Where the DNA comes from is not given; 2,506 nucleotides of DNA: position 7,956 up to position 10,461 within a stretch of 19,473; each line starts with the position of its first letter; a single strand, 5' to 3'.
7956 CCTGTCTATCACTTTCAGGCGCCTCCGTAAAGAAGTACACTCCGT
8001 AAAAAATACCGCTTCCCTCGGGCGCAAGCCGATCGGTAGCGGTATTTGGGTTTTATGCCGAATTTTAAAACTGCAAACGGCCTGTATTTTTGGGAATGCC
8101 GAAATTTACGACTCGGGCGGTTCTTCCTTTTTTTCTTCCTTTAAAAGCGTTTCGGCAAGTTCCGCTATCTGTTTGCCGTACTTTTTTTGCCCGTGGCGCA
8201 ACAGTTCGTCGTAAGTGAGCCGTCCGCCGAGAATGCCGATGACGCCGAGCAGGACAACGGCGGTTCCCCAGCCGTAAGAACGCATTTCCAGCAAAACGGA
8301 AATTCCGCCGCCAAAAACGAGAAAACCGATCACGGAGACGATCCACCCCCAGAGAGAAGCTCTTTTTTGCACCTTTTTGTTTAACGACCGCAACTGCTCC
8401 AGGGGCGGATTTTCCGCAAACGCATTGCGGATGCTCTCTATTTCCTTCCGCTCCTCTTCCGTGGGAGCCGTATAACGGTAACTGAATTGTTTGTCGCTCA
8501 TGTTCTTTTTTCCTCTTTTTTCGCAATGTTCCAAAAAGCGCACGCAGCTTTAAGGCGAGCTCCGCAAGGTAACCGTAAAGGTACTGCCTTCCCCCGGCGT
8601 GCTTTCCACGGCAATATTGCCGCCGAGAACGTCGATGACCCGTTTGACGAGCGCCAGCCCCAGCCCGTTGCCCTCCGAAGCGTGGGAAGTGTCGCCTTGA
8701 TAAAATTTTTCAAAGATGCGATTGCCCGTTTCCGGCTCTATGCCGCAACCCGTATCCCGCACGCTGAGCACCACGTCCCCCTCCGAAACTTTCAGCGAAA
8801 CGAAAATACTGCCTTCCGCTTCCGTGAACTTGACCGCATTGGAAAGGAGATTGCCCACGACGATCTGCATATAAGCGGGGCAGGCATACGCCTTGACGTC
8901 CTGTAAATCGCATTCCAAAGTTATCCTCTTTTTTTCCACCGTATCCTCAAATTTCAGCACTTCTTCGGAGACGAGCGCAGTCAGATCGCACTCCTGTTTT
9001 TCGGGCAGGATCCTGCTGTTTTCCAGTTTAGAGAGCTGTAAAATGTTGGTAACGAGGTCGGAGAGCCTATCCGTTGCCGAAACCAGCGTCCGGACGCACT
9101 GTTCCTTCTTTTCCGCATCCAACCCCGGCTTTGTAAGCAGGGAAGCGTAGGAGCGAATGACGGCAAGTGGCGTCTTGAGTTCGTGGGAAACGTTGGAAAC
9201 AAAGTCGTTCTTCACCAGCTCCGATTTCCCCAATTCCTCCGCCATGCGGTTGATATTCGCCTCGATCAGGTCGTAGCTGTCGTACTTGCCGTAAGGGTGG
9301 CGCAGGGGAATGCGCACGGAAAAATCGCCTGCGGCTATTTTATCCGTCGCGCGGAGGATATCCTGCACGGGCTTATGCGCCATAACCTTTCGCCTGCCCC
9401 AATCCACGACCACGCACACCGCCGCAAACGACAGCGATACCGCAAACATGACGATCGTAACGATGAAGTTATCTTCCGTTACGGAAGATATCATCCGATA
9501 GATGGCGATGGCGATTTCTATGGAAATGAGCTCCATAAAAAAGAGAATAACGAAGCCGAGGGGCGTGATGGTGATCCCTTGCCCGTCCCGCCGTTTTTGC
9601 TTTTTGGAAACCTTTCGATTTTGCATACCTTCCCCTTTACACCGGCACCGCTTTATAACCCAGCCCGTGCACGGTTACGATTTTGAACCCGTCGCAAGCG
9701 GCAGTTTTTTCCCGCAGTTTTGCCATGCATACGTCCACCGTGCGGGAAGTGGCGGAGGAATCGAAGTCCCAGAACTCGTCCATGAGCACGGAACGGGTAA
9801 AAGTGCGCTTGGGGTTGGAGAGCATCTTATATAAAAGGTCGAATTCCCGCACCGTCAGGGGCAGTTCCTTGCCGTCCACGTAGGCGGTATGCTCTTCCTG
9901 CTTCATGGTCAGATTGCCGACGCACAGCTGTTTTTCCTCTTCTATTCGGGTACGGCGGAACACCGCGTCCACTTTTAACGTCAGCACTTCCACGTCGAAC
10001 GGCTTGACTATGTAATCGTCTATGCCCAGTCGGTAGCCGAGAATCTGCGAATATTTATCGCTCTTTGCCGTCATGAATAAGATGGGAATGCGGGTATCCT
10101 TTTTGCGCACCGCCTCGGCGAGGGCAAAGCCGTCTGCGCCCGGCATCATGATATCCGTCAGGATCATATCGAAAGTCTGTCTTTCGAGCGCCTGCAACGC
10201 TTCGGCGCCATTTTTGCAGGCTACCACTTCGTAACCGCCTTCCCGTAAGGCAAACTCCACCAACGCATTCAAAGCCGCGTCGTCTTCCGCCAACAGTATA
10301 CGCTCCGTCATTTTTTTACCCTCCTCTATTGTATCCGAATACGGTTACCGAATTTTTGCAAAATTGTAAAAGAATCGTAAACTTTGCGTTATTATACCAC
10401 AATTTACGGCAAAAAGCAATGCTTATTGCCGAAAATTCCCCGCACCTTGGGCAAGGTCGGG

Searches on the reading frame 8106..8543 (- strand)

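Call 46: search_protein_families(library=pfam, proteins=[window:8106-8543:-], max_evalue=0.001)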
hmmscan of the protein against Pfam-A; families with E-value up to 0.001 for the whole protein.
window:8106-8543:- (145 aa): 1 family
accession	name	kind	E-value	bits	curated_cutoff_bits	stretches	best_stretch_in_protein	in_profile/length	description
PF20990.2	DUF2207_C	-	0.00033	20.9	33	1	27-122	103-200/247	Predicted membrane protein (DUF2207) C-terminal domain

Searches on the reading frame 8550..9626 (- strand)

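Call 5: search_protein_families(library=pfam, proteins=[window:8550-9626:-], max_evalue=0.01)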
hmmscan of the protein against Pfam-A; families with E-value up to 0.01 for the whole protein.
window:8550-9626:- (358 aa): 6 families
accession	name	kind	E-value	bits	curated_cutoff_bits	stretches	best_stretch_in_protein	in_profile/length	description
PF02518.31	HATPase_c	-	9.8e-30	103.7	26.4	1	253-355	6-108/111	Histidine kinase-, DNA gyrase B-, and HSP90-like ATPase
PF00512.31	HisKA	-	1.2e-18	67.4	26.9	1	139-203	2-65/66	His Kinase A (phospho-acceptor) domain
PF13581.12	HATPase_c_2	-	1.3e-05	25.7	27.4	1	253-334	32-112/127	Histidine kinase-like ATPase domain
PF00672.30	HAMP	-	0.0001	23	25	1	85-108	8-31/53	HAMP domain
PF14501.12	HATPase_c_5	-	0.00068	19.9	22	1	254-343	7-91/102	GHKL domain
PF21935.1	TetR_C_45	-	0.0066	17.4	27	0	89-126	22-57/115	Tetracyclin repressor-like, C-terminal domain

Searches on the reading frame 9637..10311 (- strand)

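Call 5: search_protein_families(library=pfam, proteins=[window:9637-10311:-], max_evalue=0.01)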
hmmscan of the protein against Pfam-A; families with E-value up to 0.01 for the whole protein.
window:9637-10311:- (224 aa): 2 families
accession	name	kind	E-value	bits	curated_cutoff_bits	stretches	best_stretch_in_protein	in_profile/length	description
PF00072.30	Response_reg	-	1.6e-26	93.1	30.2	1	5-114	1-110/111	Response regulator receiver domain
PF00486.34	Trans_reg_C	-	3.2e-18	66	26.2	1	147-220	1-76/77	Transcriptional regulatory protein, C terminal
